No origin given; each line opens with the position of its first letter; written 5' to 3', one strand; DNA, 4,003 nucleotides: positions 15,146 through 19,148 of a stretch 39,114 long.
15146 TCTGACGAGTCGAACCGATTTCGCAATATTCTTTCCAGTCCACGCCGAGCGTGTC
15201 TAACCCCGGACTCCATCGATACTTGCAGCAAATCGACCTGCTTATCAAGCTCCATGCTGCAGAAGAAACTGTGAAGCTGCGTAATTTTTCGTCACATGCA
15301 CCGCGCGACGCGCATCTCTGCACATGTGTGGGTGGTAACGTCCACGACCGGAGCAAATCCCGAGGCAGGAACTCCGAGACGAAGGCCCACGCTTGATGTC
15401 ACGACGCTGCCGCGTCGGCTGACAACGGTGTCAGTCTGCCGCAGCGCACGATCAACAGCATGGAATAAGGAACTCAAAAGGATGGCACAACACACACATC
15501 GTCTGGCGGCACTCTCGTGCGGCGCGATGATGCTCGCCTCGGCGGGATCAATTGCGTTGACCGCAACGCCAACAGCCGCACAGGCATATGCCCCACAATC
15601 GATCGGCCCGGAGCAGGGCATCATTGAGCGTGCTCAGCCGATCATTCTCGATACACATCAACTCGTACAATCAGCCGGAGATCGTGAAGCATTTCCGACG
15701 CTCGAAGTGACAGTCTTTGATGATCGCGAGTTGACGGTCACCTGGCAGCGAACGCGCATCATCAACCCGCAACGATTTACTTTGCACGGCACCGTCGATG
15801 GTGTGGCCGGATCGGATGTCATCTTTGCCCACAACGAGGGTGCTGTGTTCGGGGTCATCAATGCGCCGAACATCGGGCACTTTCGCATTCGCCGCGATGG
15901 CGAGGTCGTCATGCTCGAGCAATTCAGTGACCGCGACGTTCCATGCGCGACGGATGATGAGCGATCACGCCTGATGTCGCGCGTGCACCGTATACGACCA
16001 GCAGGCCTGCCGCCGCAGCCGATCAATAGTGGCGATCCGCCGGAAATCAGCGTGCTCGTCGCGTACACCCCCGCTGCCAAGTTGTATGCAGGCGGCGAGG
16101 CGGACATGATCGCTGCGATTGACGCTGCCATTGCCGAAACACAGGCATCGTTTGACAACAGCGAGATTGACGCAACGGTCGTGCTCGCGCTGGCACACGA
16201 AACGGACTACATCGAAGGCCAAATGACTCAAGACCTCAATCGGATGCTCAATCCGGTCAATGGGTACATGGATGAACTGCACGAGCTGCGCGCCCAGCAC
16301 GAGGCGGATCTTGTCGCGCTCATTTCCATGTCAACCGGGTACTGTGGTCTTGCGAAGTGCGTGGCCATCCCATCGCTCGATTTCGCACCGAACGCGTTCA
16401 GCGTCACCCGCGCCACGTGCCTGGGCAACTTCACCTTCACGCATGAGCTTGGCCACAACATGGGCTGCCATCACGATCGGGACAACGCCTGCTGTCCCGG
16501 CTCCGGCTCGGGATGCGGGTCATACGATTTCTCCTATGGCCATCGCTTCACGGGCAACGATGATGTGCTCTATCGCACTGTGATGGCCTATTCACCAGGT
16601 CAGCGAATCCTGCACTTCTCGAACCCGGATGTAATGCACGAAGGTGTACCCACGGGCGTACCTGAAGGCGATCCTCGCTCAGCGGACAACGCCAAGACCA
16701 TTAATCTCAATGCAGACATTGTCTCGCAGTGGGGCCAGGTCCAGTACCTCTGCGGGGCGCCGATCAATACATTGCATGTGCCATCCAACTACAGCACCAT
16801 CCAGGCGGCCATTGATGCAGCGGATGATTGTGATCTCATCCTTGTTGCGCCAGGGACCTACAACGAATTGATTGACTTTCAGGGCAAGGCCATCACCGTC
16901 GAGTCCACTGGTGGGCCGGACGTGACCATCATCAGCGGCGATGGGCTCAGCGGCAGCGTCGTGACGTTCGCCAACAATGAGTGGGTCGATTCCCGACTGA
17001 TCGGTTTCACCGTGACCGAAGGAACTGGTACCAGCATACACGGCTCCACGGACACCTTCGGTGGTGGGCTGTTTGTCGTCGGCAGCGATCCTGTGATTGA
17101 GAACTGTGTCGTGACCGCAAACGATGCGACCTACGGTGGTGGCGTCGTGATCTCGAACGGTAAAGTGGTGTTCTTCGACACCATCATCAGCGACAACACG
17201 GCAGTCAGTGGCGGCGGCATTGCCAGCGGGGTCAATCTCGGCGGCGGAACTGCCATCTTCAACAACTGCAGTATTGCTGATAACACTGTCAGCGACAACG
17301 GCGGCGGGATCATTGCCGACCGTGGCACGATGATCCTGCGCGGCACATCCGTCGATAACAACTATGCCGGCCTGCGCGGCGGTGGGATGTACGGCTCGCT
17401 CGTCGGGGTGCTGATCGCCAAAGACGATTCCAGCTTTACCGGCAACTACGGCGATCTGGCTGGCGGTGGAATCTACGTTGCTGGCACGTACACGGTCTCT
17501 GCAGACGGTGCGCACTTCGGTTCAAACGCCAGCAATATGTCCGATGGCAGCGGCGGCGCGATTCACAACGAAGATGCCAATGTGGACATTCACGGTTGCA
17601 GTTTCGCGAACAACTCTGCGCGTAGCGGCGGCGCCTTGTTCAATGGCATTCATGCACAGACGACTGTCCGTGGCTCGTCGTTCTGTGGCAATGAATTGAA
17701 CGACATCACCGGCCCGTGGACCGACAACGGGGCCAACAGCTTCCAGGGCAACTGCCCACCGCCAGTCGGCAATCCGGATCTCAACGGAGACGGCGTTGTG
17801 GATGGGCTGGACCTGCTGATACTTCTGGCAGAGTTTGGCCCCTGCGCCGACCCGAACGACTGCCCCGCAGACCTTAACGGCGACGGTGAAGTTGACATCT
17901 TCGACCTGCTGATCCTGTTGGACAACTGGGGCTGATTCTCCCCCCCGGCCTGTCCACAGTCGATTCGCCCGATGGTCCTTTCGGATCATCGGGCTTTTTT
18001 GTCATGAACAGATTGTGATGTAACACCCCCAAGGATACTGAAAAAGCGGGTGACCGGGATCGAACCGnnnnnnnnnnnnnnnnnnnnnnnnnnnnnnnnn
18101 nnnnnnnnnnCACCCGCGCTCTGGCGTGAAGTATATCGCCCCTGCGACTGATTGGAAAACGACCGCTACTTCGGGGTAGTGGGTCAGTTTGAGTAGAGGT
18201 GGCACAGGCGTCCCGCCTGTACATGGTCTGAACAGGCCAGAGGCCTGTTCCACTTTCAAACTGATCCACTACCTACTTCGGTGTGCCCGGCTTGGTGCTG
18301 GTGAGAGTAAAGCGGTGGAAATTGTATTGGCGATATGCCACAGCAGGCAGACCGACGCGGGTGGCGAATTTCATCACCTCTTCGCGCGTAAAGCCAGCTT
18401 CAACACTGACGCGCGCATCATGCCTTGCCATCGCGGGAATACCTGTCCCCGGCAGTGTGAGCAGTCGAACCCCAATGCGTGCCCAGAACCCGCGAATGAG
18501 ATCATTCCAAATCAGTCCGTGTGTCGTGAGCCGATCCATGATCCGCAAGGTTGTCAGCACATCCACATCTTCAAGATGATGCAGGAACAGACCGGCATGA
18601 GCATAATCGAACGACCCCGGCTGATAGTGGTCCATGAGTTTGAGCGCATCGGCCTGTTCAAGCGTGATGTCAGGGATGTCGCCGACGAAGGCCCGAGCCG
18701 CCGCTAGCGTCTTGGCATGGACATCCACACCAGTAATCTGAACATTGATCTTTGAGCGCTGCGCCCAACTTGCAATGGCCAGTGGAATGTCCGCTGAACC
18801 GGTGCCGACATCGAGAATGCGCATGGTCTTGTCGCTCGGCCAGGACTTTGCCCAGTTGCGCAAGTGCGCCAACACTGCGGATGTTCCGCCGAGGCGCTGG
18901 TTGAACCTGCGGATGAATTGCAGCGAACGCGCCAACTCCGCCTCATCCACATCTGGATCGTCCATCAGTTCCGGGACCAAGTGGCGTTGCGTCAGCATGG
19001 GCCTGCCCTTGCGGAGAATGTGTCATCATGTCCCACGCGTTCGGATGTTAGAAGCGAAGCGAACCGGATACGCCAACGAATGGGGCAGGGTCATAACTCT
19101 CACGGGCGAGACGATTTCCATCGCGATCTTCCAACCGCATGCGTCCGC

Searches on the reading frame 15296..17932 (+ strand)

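Call 20: search_protein_families(library=pfam, proteins=[window:15296-17932:+], max_evalue=0.00001)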
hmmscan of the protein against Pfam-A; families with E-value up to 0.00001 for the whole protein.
window:15296-17932:+ (879 aa): 4 families
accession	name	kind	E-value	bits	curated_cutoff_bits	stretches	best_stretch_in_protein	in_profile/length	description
PF13688.12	Reprolysin_5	-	4.6e-16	60.1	27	1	251-442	5-196/196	Metallo-peptidase family M12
PF13582.12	Reprolysin_3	-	1.5e-09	38.8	22.4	1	273-394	2-123/123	Metallo-peptidase family M12B Reprolysin-like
PF13583.11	Reprolysin_4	-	2.9e-09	37.3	22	1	252-432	6-175/203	Metallo-peptidase family M12B Reprolysin-like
PF00404.24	Dockerin_1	-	4.7e-07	30.3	22.9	1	828-874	3-52/57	Dockerin type I domain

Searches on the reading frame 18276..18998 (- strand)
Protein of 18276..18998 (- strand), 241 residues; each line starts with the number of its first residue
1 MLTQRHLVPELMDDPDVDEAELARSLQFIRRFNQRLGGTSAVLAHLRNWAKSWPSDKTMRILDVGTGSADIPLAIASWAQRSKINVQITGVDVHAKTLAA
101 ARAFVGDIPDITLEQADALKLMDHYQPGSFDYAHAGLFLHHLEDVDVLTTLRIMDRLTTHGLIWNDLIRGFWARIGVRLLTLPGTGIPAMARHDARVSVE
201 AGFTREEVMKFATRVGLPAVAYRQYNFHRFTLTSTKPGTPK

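Call 20: search_protein_families(library=pfam, proteins=[window:18276-18998:-], max_evalue=0.00001)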
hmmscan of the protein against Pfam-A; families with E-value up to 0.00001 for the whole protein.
window:18276-18998:- (241 aa): 4 families
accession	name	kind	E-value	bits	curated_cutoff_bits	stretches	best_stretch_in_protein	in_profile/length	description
PF13649.12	Methyltransf_25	-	3e-10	41.1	27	1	61-159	1-94/97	Methyltransferase domain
PF13847.12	Methyltransf_31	-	2.4e-08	34.2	27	1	56-159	2-102/145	Methyltransferase domain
PF08241.18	Methyltransf_11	-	4e-08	34.2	21.2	1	62-147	1-78/95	Methyltransferase domain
PF08242.18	Methyltransf_12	-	3e-07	31.5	30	1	62-158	1-92/98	Methyltransferase domain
